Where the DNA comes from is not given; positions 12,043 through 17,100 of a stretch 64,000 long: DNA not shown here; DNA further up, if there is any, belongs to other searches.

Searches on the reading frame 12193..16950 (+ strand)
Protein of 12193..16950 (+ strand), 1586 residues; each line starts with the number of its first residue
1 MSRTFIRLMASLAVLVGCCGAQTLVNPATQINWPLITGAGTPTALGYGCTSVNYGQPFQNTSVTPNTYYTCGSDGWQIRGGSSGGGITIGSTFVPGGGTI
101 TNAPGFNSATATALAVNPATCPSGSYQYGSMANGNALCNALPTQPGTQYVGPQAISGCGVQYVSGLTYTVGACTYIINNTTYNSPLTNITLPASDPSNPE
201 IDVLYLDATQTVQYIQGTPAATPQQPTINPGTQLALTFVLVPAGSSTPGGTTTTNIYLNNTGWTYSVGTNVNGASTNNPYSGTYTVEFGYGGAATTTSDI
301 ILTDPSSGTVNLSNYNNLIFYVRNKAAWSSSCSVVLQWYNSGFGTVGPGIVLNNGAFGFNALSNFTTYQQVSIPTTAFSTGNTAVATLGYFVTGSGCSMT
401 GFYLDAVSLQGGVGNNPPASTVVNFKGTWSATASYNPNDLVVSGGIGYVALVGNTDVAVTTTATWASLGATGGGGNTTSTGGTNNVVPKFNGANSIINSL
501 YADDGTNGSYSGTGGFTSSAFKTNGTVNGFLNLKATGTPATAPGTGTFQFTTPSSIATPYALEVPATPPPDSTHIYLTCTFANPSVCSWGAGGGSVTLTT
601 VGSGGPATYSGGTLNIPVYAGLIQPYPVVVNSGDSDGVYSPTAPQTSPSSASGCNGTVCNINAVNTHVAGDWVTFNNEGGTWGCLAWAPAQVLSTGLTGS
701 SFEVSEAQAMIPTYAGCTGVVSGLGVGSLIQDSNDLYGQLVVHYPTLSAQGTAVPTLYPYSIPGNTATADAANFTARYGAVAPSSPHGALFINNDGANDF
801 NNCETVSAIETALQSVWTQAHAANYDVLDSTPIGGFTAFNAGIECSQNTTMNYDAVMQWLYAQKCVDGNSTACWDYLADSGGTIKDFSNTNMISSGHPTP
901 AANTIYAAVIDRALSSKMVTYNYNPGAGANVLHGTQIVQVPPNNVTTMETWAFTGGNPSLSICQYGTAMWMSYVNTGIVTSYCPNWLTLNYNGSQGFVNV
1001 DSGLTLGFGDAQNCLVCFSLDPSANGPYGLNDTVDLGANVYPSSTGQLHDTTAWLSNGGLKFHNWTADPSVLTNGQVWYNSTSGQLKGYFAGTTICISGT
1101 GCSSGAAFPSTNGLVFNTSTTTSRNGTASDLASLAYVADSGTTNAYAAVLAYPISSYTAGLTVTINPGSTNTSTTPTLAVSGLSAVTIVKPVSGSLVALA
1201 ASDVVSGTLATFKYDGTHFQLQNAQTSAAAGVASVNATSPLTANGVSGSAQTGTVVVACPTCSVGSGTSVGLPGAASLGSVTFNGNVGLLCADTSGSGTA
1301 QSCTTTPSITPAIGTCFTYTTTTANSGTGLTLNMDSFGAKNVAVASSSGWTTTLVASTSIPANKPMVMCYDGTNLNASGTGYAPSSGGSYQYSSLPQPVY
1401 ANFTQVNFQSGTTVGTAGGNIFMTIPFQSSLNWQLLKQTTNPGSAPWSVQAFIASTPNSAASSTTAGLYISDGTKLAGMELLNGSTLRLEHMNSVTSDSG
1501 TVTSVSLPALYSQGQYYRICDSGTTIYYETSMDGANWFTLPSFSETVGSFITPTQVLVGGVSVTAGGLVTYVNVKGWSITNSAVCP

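Call 6: search_protein_families(library=phrogs, proteins=[window:12193-16950:+], max_evalue=0.01)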
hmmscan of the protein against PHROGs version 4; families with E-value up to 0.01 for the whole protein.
window:12193-16950:+ (1586 aa): 1 family
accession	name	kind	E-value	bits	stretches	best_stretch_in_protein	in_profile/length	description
phrog_19068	-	unknown function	2.5e-11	44.5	1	1397-1580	80-267/267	-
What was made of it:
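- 12193..16953 (+): Upstream partner gene, 1586 aa. It sits where related myoviruses encode the tail fibre, and its N-terminus also looks like a signal peptide (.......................). The C-terminus matches phrog_19068 (call 6).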

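Call 47: search_protein_families(library=pfam, proteins=[window:12193-16950:+], max_evalue=0.01)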
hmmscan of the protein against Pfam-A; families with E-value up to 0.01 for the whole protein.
window:12193-16950:+ (1586 aa): 0 families

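Call 84: search_protein_families(library=ncbifam, proteins=[window:12193-16950:+], max_evalue=0.01)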
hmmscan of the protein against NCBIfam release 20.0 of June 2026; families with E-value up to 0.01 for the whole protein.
window:12193-16950:+ (1586 aa): 0 families
